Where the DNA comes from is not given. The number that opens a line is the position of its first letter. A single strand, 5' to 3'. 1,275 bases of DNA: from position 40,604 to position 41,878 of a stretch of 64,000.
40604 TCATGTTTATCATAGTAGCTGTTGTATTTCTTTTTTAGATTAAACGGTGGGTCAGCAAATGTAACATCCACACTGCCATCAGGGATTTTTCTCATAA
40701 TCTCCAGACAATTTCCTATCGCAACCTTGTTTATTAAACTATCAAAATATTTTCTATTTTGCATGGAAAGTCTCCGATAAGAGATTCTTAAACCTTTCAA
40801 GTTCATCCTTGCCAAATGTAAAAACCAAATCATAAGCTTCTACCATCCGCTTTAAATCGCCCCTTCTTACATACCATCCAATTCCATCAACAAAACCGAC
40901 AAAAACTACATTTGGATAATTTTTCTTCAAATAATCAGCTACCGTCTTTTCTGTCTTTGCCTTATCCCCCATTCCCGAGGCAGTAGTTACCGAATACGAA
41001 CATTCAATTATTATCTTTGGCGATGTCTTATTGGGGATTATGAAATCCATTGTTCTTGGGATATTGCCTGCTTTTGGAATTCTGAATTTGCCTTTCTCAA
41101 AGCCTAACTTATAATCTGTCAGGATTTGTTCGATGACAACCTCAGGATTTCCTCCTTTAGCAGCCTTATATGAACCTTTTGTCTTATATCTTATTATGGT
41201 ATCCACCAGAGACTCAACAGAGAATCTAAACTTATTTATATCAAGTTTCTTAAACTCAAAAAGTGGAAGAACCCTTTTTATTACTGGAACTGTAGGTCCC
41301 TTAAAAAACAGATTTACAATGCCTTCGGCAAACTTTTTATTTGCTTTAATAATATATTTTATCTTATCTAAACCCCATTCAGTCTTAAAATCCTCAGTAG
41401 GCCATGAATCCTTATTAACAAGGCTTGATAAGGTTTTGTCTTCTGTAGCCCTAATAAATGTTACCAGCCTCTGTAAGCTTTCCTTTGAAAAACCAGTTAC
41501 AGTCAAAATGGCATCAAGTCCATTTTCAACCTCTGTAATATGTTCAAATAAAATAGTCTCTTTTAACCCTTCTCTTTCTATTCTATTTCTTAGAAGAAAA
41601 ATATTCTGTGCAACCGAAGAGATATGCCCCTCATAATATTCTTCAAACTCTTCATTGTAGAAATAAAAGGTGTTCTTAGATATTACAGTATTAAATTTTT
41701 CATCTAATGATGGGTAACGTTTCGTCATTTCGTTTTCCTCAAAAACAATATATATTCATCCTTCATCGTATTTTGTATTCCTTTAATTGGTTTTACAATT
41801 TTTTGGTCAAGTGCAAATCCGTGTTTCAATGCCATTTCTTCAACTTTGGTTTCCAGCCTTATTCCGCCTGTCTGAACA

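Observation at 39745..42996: M-R-M restriction-modification cassette wedged exactly between trpE and trpG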

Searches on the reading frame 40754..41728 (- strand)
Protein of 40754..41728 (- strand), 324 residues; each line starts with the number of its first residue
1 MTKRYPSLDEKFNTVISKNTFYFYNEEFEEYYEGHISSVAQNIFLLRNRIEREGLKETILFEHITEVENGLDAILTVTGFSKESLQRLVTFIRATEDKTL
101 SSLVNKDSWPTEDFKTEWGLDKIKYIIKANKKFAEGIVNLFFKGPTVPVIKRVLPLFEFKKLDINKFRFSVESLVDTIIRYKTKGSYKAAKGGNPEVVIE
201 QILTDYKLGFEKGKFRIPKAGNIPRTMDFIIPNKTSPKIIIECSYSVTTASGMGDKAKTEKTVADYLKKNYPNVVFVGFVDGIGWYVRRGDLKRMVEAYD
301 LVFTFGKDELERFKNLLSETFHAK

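Call 3: search_protein_families(library=pfam, proteins=[window:40754-41728:-], max_evalue=0.01)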
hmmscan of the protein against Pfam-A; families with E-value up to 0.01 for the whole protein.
window:40754-41728:- (324 aa): 2 families
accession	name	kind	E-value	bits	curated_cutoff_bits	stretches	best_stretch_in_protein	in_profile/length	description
PF04556.18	DpnII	-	1.1e-06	28.6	23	1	201-305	174-268/278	DpnII restriction endonuclease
PF24447.1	RE_BanI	-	2.7e-06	27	28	1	226-320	246-337/338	Type II restriction enzyme BanI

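Call 4: search_protein_families(library=ncbifam, proteins=[window:40754-41728:-], max_evalue=0.01)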
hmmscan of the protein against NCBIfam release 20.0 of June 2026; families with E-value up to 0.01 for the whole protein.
window:40754-41728:- (324 aa): 0 families

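Call 9: find_homologous_proteins(query=window:40754-41728:-)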
Query window:40754-41728:- (324 aa): 2494 proteins with E <= 0.001 among 3832 candidates; the best 120 are listed.
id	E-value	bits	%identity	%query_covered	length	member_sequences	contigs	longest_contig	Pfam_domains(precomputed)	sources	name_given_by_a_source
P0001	2.1e-211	719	100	100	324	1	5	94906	PF26568.1,PF04556.19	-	-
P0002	2.0e-210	716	99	100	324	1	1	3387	PF26568.1,PF04556.19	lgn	-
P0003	3.3e-207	705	98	100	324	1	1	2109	PF26568.1,PF04556.19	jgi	jgi:hypothetical protein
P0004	1.2e-190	651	90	100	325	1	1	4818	PF26568.1,PF04556.19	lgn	-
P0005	2.2e-188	643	88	100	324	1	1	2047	PF26568.1,PF04556.19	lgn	-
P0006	2.5e-188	643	89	99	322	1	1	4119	PF26568.1,PF04556.19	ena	-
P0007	2.1e-187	640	88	100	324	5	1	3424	PF26568.1,PF04556.19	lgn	-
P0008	5.2e-187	639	88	100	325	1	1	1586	PF26568.1,PF04556.19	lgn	-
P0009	1.2e-186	638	88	99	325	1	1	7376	PF26568.1,PF04556.19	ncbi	-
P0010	2.2e-186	637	87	100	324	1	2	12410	PF26568.1,PF04556.19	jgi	-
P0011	5.5e-186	636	86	100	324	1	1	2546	PF26568.1,PF04556.19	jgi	-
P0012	6.4e-186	635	88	100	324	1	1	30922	PF26568.1,PF04556.19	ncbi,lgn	ncbi:MAG: DpnII family type II restriction endonuclease [bacterium]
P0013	1.7e-185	634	87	99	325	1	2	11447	PF26568.1,PF04556.19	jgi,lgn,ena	-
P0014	1.8e-185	634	85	100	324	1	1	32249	PF26568.1,PF04556.19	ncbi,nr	ncbi:MAG: DpnII family type II restriction endonuclease [Thermoplasmatales archaeon]|nr:DpnII family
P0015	2.3e-185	633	86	100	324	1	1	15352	PF26568.1,PF04556.19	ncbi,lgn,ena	-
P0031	2.0e-183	627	86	100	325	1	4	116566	PF26568.1,PF04556.19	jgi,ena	-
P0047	7.0e-182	622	85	100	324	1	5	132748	PF26568.1,PF04556.19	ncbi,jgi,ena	-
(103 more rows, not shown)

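Call 11: find_encoding_contigs(protein=window:40754-41728:-, flank=6000, max_places=6)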
Protein window:40754-41728:- (324 aa): 6 contigs read that carry it; 6 places shown.
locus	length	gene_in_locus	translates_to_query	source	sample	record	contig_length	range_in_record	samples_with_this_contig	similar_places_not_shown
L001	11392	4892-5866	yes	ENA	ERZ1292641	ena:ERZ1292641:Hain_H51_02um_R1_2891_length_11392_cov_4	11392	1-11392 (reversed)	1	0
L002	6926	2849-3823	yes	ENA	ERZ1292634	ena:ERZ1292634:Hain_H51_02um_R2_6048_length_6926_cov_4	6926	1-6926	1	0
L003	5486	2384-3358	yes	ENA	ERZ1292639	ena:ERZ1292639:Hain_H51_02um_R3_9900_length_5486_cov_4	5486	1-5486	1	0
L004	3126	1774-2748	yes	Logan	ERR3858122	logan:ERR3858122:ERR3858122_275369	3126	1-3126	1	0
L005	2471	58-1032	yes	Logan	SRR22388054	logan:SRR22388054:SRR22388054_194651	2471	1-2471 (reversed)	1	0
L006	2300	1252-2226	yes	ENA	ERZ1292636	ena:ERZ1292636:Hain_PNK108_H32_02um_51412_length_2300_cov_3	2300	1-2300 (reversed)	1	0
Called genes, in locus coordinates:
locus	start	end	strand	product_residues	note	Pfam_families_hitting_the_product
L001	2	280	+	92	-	?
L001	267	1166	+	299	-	PF01040:UbiA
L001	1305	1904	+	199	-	PF02441:Flavoprotein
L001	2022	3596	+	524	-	PF04715:, PF00425:Chorismate_bind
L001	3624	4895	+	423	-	PF01170:UPF0020, PF08241:Methyltransf_11 (faint), PF13649:Methyltransf_25 (faint), PF13847:Methyltransf_31 (weak), PF01555:N6_N4_Mtase (weak)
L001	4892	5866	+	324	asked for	PF04556:DpnII (weak), PF26568:RE_BanI_C (weak)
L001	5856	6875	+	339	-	PF02086:MethyltransfD12 (faint), PF01555:N6_N4_Mtase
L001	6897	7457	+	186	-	PF00117:GATase, PF07722:Peptidase_C26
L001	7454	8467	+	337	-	PF02885:Glycos_trans_3N, PF00591:Glycos_transf_3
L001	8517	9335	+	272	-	PF00218:IGPS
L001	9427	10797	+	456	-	-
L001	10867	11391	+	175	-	?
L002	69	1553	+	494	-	PF04715:, PF00425:Chorismate_bind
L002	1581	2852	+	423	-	PF01170:UPF0020, PF08241:Methyltransf_11 (faint), PF13649:Methyltransf_25 (faint), PF13847:Methyltransf_31 (weak), PF01555:N6_N4_Mtase (weak)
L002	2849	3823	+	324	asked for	PF04556:DpnII (weak), PF26568:RE_BanI_C (weak)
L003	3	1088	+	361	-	?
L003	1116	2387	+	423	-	PF01170:UPF0020, PF08241:Methyltransf_11 (faint), PF13649:Methyltransf_25 (faint), PF13847:Methyltransf_31 (weak), PF01555:N6_N4_Mtase (weak)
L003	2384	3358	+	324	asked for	PF04556:DpnII (weak), PF26568:RE_BanI_C (weak)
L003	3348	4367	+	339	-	PF02086:MethyltransfD12 (faint), PF01555:N6_N4_Mtase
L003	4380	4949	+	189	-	PF00117:GATase, PF07722:Peptidase_C26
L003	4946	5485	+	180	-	?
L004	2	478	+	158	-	?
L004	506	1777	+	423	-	PF01170:UPF0020, PF08241:Methyltransf_11 (faint), PF13649:Methyltransf_25 (faint), PF13847:Methyltransf_31 (weak), PF01555:N6_N4_Mtase (weak)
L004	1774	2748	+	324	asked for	PF04556:DpnII (weak), PF26568:RE_BanI_C (weak)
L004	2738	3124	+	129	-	?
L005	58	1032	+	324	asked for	PF04556:DpnII (weak), PF26568:RE_BanI_C (weak)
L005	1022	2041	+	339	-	PF02086:MethyltransfD12 (faint), PF01555:N6_N4_Mtase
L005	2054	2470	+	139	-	?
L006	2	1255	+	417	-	?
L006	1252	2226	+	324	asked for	PF04556:DpnII (weak), PF26568:RE_BanI_C (weak)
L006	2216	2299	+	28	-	?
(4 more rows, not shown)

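Call 14: find_encoding_contigs(protein=P0014, flank=6000, max_places=2)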
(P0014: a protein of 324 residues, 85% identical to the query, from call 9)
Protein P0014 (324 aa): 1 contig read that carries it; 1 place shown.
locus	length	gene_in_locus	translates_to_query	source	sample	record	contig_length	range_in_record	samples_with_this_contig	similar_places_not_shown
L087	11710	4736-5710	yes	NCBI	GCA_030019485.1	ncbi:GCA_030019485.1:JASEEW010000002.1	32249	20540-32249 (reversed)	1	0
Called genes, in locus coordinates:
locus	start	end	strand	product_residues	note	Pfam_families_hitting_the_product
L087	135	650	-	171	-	PF00881:Nitroreductase, PF14512:TM1586_NiRdase (faint), PF00881:Nitroreductase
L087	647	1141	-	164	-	PF07998:Peptidase_M54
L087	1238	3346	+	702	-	PF13597:NRDD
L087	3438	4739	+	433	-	PF01555:N6_N4_Mtase (weak), PF01170:UPF0020, PF13847:Methyltransf_31 (weak), PF01555:N6_N4_Mtase (weak)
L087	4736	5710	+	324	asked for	PF04556:DpnII (weak), PF26568:RE_BanI_C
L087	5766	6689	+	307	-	PF01555:N6_N4_Mtase, PF02086:MethyltransfD12 (faint)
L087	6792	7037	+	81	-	PF00462:Glutaredoxin (weak)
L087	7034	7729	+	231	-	PF13353:Fer4_12, PF04055:Radical_SAM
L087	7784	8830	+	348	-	PF00515:TPR_1 (weak), PF13424:TPR_12 (weak), PF13414:TPR_11, PF13431:TPR_17, PF00515:TPR_1, PF00025:Arf, PF00071:Ras, PF08477:Roc, +19 more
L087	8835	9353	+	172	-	PF00881:Nitroreductase, PF14512:TM1586_NiRdase, PF00881:Nitroreductase, PF14512:TM1586_NiRdase (weak)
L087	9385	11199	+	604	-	PF08915:tRNA-Thr_ED, PF00587:tRNA-synt_2b, PF03129:HGTP_anticodon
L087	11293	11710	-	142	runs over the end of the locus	PF13527:Acetyltransf_9 (weak), PF00583:Acetyltransf_1, PF13673:Acetyltransf_10, PF13508:Acetyltransf_7, PF08445:FR47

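Call 15: find_encoding_contigs(protein=P0031, flank=6000, max_places=2)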
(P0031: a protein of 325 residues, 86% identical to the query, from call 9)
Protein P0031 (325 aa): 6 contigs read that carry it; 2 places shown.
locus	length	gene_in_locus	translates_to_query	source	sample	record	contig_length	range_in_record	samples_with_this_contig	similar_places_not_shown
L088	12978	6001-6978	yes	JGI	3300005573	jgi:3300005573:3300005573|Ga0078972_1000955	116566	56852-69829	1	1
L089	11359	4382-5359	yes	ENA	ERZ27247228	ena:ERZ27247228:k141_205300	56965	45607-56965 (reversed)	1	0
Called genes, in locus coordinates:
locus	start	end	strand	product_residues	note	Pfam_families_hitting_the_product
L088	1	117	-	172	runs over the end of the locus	PF12822:ECF_trnsprt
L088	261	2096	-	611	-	PF07715:Plug, PF00593:TonB_dep_Rec_b-barrel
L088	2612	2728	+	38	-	-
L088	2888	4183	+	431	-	PF01555:N6_N4_Mtase (weak), PF01170:UPF0020, PF13847:Methyltransf_31 (faint), PF01555:N6_N4_Mtase (weak)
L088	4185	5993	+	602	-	PF10592:AIPR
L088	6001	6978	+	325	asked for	PF04556:DpnII (weak), PF26568:RE_BanI_C (weak)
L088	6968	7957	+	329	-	PF02086:MethyltransfD12 (faint), PF13847:Methyltransf_31 (faint), PF01555:N6_N4_Mtase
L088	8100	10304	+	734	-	PF01804:Penicil_amidase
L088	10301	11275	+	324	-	PF01336:tRNA_anti-codon, PF01966:HD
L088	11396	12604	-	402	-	PF00999:Na_H_Exchanger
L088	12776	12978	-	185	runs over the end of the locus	PF01765:RRF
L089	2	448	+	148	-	?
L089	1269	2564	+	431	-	PF01555:N6_N4_Mtase (weak), PF01170:UPF0020, PF13847:Methyltransf_31 (faint), PF01555:N6_N4_Mtase (weak)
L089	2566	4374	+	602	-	PF10592:AIPR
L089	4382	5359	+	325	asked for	PF04556:DpnII (weak), PF26568:RE_BanI_C (weak)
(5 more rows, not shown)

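Call 16: find_encoding_contigs(protein=P0047, flank=6000, max_places=2)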
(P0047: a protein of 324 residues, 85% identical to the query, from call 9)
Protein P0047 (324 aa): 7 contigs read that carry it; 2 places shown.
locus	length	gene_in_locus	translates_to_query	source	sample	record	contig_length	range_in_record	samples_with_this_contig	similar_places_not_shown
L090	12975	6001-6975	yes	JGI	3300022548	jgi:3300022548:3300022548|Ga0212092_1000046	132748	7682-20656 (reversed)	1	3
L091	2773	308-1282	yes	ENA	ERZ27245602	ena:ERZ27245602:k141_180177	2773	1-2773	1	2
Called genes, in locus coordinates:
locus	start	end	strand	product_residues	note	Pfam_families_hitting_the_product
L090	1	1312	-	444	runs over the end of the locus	-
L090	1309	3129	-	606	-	-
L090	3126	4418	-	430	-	-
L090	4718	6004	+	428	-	PF01555:N6_N4_Mtase (weak), PF01170:UPF0020, PF13847:Methyltransf_31 (faint), PF08241:Methyltransf_11 (faint)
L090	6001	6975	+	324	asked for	PF04556:DpnII (weak), PF26568:RE_BanI_C (weak)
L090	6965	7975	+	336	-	PF02086:MethyltransfD12 (faint), PF01555:N6_N4_Mtase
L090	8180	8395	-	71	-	-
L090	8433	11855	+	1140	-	PF19543:GH123_N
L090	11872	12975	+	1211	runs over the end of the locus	PF19543:GH123_N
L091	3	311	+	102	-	?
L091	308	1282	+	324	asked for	PF04556:DpnII (weak), PF26568:RE_BanI_C (weak)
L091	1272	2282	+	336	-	PF02086:MethyltransfD12 (faint), PF01555:N6_N4_Mtase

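Call 17: find_encoding_contigs(protein=P0012, flank=6000, max_places=2)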
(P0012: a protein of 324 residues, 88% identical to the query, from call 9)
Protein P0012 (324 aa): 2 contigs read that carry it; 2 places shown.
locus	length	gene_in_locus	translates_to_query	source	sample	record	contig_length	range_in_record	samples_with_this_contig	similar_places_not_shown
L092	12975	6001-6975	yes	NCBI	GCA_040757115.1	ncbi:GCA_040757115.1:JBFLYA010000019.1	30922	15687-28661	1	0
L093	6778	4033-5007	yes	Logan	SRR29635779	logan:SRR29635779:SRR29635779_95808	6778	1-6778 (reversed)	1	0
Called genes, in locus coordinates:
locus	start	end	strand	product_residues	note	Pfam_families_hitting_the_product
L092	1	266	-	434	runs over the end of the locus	PF01523:PmbA_TldD_1st, PF19289:PmbA_TldD_3rd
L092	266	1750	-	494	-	PF01523:PmbA_TldD_1st, PF19290:PmbA_TldD_2nd, PF19289:PmbA_TldD_3rd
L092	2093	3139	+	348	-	PF00383:dCMP_cyt_deam_1, PF14437:MafB19-deam, PF01872:RibD_C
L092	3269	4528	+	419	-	PF00171:Aldedh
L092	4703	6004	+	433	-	PF13847:Methyltransf_31 (faint), PF01555:N6_N4_Mtase (weak), PF01170:UPF0020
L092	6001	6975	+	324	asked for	PF04556:DpnII (weak), PF26568:RE_BanI_C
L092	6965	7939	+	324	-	PF02086:MethyltransfD12 (faint), PF01555:N6_N4_Mtase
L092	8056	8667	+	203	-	PF01467:CTP_transf_like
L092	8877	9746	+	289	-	PF01634:HisG, PF08029:HisG_C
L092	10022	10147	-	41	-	-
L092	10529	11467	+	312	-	PF12784:PDDEXK_2, PF27070:HTH_Rpn_C (faint)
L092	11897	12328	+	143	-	-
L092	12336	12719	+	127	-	PF00072:Response_reg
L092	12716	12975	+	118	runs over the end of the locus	PF00072:Response_reg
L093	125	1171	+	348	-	PF00383:dCMP_cyt_deam_1, PF14437:MafB19-deam, PF01872:RibD_C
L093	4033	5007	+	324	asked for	PF04556:DpnII (weak), PF26568:RE_BanI_C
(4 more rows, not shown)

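Call 19: find_related_loci(query=window:40754-41728:-, collection=metagenome_contigs, flank=7000)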
Query window:40754-41728:- (324 aa) in metagenome_contigs; peptide patterns used: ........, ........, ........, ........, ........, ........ (x = any residue, [..] = any of these).
600 stretches matched a pattern (row limit reached: there are more); 553 encode a relative of the query (tblastn E <= 1e-3); the best 80 are kept; 80 distinct loci.
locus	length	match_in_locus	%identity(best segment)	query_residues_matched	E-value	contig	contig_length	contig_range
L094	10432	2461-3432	87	1-324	0e+0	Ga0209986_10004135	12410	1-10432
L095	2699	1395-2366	86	1-324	0e+0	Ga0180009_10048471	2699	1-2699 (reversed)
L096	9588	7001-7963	86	4-324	0e+0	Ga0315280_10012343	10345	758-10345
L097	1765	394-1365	86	1-324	0e+0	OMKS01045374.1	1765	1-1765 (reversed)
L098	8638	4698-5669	85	1-324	0e+0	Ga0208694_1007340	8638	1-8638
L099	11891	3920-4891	85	1-324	0e+0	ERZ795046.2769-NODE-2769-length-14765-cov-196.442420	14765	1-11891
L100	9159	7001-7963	86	4-324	0e+0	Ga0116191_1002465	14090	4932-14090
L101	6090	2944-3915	86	1-324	0e+0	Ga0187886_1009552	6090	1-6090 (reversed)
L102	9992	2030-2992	84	4-324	0e+0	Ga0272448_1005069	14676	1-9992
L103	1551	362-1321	83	5-324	0e+0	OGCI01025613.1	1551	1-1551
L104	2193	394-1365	83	1-324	0e+0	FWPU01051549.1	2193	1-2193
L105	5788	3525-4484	82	5-324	0e+0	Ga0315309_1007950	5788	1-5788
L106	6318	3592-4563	80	1-324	0e+0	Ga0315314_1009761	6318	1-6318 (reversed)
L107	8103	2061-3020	82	5-324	2e-180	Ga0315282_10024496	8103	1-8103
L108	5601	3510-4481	81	1-324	0e+0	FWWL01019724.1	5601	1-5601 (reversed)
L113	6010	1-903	87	24-324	0e+0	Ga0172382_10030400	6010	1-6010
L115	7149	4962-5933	85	1-324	2e-178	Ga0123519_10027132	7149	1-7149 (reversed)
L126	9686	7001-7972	84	1-324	3e-173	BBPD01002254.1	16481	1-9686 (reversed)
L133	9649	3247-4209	82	4-324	1e-171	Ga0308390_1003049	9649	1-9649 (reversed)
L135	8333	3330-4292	82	4-324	6e-172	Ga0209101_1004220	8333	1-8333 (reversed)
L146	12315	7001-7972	82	5-324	3e-168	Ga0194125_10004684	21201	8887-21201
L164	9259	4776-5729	74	5-322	2e-163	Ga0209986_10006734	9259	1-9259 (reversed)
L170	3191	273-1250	78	4-324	4e-170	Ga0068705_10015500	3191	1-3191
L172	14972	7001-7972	74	1-324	4e-167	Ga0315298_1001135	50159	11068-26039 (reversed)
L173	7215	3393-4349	80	7-321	1e-160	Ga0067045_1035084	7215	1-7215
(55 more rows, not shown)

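Call 30: find_encoding_contigs(protein=P0002, flank=5000, max_places=2)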
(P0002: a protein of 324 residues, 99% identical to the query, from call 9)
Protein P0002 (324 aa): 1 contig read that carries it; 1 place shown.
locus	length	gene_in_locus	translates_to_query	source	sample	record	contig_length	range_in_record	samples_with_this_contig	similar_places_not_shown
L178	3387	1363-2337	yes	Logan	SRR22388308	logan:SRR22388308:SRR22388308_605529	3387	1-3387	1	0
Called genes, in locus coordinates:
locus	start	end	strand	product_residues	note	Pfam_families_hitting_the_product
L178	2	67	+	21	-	?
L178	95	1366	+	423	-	PF01170:UPF0020, PF08241:Methyltransf_11 (faint), PF13649:Methyltransf_25 (faint), PF13847:Methyltransf_31 (weak), PF01555:N6_N4_Mtase (weak)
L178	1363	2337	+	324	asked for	PF04556:DpnII (weak), PF26568:RE_BanI_C (weak)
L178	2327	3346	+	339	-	PF02086:MethyltransfD12 (faint), PF01555:N6_N4_Mtase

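Call 31: find_encoding_contigs(protein=P0004, flank=5000, max_places=2)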
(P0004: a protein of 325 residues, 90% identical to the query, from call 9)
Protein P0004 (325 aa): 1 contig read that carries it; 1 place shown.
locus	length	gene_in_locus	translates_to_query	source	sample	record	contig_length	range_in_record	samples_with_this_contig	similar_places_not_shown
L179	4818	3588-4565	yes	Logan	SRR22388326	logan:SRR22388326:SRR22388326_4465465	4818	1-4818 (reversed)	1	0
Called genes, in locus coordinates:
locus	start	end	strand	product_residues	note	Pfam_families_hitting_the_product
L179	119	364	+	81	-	-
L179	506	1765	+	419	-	PF01555:N6_N4_Mtase (weak), PF01170:UPF0020, PF08241:Methyltransf_11 (faint), PF13649:Methyltransf_25 (faint), PF13847:Methyltransf_31 (weak), PF01555:N6_N4_Mtase (weak)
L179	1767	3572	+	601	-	PF10592:AIPR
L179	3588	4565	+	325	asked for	PF04556:DpnII (weak), PF26568:RE_BanI_C (weak)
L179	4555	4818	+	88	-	?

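Call 32: find_encoding_contigs(protein=P0003, flank=5000, max_places=2)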
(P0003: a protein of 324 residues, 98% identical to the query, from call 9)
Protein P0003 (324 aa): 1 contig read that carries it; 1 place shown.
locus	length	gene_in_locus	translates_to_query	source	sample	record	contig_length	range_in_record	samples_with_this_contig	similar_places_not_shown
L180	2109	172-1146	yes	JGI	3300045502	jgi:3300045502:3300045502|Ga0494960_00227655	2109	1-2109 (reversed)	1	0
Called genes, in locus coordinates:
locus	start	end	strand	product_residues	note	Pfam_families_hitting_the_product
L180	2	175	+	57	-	?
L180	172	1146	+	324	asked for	PF04556:DpnII (weak), PF26568:RE_BanI_C (weak)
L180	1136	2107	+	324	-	?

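Call 38: search_solved_structures(query=window:40754-41728:-, max_evalue=1, show_alignments=1)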
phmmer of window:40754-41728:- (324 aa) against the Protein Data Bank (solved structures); distinct sequences matched with E-value up to 1: 1.
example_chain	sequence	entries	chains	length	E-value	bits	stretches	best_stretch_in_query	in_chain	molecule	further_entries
8tm0_A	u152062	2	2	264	0.26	14.1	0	13-48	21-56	NKG2-D type II integral membrane protein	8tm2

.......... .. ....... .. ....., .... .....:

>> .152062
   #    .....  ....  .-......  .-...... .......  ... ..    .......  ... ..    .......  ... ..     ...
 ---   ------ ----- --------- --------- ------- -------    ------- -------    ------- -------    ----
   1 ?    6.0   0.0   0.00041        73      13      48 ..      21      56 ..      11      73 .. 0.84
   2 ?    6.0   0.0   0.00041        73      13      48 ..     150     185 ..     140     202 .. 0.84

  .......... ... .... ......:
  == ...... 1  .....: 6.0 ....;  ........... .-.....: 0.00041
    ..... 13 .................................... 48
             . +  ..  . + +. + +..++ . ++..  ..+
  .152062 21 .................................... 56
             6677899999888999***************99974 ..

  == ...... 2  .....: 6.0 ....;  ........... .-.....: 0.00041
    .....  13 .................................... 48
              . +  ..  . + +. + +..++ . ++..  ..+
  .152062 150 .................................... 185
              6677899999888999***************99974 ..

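Call 41: search_dna_similar(query=window:40754-41728:-, collection=plasmids, mode=protein, max_rows=15)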
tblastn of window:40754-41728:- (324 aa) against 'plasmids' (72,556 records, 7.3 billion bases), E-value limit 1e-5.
No match.

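Call 42: search_dna_similar(query=window:40754-41728:-, collection=phages, mode=protein, max_rows=10)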
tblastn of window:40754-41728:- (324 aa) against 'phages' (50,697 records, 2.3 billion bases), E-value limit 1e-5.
Records with a match: 2; places in all: 2; records where one place covers at least 80% of the query: 2.
Best place of each record, by identity: <60% 2.
By first word of the organism name: Streptococcus 1; Bacteriophage 1.
By host as written in the record: Streptococcus equi ERR066395 1; - 1.
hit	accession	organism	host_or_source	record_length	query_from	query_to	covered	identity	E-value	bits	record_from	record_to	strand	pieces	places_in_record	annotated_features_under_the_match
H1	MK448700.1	Streptococcus phage Javan191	Streptococcus equi ERR066395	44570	46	305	80%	26.2%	1e-17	89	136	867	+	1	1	hypothetical protein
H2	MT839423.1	Bacteriophage sp.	human fecal samples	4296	52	317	82%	22.4%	3e-7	58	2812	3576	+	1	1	record has no annotation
